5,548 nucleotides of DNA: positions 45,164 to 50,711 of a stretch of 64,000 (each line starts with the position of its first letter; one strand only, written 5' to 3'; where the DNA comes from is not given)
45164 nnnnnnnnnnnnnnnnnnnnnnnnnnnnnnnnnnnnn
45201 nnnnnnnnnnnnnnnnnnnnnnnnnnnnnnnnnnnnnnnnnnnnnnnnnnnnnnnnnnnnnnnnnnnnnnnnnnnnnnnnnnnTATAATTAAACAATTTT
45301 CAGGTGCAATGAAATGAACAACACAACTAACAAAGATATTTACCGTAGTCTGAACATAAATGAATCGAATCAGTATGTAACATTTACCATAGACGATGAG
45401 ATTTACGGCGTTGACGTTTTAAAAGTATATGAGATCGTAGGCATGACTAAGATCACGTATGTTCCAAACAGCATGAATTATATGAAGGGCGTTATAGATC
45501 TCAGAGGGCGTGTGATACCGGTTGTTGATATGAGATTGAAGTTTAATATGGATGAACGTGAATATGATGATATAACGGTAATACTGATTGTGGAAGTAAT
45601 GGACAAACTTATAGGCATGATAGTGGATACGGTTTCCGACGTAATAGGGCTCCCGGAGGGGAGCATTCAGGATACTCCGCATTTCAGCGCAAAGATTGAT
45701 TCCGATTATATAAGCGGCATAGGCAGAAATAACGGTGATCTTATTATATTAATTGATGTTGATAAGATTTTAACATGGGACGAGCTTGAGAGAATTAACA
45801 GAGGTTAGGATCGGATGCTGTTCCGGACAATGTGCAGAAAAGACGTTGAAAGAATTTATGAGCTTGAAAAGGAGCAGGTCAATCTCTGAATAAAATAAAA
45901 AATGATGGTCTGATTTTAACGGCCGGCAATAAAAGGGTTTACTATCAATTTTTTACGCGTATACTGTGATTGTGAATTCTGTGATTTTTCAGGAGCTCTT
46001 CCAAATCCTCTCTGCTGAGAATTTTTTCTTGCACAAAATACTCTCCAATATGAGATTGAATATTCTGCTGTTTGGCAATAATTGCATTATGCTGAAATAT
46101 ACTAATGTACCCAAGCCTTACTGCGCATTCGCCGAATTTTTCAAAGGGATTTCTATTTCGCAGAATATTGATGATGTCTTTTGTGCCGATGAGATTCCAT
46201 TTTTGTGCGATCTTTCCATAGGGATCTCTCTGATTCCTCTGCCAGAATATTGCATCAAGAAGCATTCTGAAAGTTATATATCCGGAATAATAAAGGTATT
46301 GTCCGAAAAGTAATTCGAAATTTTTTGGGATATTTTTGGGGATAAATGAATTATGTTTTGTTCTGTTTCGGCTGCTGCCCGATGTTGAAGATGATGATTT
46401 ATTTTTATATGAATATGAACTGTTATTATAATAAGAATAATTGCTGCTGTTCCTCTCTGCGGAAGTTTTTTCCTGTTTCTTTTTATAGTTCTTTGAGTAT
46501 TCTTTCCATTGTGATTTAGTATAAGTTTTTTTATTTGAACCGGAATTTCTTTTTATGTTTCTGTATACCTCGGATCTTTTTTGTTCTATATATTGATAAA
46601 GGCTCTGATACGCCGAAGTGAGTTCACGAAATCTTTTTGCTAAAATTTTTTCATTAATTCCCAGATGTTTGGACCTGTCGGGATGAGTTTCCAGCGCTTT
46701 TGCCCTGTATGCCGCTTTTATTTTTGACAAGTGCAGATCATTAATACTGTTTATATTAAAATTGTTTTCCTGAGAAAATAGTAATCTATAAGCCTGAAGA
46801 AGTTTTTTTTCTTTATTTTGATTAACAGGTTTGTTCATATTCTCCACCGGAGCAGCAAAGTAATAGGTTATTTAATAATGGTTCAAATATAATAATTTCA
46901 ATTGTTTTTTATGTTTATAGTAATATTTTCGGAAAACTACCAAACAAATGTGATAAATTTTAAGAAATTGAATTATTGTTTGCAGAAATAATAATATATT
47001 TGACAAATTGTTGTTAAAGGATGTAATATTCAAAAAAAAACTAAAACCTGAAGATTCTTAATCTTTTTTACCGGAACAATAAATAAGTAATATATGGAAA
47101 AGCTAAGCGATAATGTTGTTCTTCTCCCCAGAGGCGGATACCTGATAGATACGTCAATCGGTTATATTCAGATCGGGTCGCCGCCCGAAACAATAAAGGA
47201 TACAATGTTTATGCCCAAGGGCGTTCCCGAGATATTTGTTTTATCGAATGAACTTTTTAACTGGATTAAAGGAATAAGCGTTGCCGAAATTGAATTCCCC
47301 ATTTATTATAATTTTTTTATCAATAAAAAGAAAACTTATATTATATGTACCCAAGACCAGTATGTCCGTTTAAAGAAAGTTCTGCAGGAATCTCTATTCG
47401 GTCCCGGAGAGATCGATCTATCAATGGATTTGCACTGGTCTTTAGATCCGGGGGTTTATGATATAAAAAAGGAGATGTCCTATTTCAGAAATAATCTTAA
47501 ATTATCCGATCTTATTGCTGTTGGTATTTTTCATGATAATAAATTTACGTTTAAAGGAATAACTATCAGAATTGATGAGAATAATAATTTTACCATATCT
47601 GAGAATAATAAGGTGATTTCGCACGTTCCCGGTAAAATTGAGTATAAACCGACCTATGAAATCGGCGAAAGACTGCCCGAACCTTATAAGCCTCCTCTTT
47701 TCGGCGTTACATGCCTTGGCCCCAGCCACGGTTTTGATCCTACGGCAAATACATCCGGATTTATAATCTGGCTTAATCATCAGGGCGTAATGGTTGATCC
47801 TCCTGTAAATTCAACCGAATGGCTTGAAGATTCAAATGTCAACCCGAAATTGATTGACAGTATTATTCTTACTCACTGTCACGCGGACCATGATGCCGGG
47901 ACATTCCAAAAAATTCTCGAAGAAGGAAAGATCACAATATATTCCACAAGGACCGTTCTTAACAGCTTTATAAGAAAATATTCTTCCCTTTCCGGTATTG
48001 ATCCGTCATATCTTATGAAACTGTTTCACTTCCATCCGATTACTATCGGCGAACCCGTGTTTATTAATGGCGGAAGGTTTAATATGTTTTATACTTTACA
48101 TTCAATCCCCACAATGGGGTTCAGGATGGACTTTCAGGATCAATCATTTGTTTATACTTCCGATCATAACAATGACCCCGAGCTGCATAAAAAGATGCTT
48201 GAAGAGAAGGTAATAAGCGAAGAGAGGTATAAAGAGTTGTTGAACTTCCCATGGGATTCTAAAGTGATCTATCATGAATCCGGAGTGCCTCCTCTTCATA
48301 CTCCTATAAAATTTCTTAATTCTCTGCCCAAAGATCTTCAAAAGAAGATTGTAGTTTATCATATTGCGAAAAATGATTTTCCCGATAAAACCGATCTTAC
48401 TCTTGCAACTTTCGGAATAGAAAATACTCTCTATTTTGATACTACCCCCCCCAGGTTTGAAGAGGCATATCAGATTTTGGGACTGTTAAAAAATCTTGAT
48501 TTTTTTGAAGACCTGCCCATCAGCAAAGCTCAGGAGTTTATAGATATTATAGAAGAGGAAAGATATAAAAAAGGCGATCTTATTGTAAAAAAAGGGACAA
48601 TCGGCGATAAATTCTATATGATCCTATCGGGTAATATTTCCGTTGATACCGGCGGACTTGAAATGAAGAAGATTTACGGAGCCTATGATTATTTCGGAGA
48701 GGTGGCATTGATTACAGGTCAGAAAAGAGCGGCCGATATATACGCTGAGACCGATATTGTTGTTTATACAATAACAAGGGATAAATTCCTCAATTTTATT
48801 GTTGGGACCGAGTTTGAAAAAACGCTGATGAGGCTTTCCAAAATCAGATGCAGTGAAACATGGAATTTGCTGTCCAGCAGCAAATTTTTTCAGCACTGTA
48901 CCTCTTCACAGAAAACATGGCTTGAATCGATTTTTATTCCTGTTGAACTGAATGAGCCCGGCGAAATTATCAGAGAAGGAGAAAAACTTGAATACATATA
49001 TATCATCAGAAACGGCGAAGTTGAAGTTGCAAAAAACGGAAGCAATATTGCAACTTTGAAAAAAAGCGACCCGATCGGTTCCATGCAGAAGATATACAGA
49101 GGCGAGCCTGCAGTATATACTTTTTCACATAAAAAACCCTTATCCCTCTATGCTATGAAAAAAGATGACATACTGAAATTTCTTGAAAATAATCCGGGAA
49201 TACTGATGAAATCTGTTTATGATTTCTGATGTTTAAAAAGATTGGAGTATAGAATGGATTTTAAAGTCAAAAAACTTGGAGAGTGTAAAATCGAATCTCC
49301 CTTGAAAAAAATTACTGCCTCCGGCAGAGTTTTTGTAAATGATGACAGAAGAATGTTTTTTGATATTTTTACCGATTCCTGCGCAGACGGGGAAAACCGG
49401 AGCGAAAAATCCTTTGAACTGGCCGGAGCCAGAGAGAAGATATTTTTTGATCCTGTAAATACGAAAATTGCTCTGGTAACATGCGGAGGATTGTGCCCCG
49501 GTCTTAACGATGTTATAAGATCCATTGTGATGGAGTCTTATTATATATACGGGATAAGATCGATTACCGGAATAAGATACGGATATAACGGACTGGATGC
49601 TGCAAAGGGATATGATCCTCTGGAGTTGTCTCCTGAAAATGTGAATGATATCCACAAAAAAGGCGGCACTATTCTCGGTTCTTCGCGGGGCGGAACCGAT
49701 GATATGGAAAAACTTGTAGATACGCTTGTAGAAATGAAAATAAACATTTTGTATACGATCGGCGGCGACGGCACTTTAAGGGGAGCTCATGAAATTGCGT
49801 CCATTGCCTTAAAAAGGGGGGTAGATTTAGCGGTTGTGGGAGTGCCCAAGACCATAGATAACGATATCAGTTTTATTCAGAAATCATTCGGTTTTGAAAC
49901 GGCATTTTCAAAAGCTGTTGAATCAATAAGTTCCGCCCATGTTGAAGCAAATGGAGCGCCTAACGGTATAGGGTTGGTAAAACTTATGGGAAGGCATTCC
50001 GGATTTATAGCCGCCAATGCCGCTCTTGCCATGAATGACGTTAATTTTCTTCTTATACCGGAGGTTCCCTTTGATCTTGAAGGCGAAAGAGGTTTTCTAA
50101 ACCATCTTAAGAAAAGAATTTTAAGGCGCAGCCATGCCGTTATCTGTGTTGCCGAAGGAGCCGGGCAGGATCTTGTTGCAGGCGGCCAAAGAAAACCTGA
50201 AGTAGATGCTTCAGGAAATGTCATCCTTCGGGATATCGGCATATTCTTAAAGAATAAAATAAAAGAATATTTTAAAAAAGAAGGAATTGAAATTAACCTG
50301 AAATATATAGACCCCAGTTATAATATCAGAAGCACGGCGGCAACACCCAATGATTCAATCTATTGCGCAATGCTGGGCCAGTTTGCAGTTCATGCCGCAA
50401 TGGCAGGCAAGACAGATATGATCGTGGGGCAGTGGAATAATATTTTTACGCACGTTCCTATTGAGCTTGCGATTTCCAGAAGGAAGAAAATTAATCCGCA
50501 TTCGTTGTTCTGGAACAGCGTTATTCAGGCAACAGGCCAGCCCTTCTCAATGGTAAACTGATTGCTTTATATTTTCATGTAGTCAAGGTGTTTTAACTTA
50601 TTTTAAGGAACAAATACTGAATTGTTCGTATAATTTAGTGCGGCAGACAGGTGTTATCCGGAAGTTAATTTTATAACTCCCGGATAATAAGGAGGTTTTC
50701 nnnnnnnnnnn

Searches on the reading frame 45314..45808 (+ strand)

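Call 10: search_protein_families(library=pfam, proteins=[window:45314-45808:+], max_evalue=0.00001)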
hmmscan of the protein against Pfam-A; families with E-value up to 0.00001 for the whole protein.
window:45314-45808:+ (164 aa): 1 family
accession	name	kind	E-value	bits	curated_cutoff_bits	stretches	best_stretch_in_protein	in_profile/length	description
PF01584.24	CheW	-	3.8e-38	130.7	23.5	1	20-155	1-136/138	CheW-like domain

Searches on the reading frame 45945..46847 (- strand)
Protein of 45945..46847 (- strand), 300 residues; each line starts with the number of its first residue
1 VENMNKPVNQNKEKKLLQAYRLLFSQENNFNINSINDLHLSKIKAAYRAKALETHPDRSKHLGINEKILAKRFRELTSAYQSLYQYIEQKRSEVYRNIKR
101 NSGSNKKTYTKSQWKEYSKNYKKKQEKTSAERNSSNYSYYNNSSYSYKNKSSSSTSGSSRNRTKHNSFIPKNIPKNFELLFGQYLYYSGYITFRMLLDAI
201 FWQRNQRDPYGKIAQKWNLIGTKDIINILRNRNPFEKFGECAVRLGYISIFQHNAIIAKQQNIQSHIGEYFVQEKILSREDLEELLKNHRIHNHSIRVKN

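Call 10: search_protein_families(library=pfam, proteins=[window:45945-46847:-], max_evalue=0.00001)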
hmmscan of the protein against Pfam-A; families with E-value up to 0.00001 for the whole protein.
window:45945-46847:- (300 aa): 1 family
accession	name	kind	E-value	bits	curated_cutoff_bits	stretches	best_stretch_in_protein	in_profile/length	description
PF00226.36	DnaJ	-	9.8e-07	29.2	27.8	1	40-85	14-55/63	DnaJ domain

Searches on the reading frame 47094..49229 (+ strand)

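Call 10: search_protein_families(library=pfam, proteins=[window:47094-49229:+], max_evalue=0.00001)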
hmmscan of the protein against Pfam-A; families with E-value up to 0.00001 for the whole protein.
window:47094-49229:+ (711 aa): 3 families
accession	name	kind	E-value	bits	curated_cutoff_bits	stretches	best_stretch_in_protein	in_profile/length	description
PF00027.35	cNMP_binding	-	1.1e-28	99.4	27.5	2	489-569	2-86/89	Cyclic nucleotide-binding domain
PF12706.13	Lactamase_B_2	-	5e-08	33.2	27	1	251-362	28-147/200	Beta-lactamase superfamily domain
PF00753.33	Lactamase_B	-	2.2e-06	28.2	22.7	1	223-358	9-150/196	Metallo-beta-lactamase superfamily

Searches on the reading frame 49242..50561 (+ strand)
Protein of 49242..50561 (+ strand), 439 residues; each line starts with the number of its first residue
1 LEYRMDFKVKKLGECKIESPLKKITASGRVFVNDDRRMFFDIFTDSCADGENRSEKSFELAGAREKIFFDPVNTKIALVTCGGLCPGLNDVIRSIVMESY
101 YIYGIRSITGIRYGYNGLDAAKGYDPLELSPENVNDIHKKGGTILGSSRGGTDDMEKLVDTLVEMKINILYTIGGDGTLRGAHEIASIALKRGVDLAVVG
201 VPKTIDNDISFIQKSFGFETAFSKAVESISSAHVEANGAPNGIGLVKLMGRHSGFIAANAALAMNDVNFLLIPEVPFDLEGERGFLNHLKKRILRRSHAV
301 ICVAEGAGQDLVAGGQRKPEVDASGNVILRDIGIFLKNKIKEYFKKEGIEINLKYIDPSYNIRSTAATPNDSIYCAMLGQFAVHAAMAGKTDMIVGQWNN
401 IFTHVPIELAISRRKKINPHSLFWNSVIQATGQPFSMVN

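Call 10: search_protein_families(library=pfam, proteins=[window:49242-50561:+], max_evalue=0.00001)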
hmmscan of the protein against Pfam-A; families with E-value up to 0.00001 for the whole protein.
window:49242-50561:+ (439 aa): 1 family
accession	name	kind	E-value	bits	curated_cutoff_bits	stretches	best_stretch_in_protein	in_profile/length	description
PF00365.25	PFK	-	1.9e-60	205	30.9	1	75-385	1-276/277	Phosphofructokinase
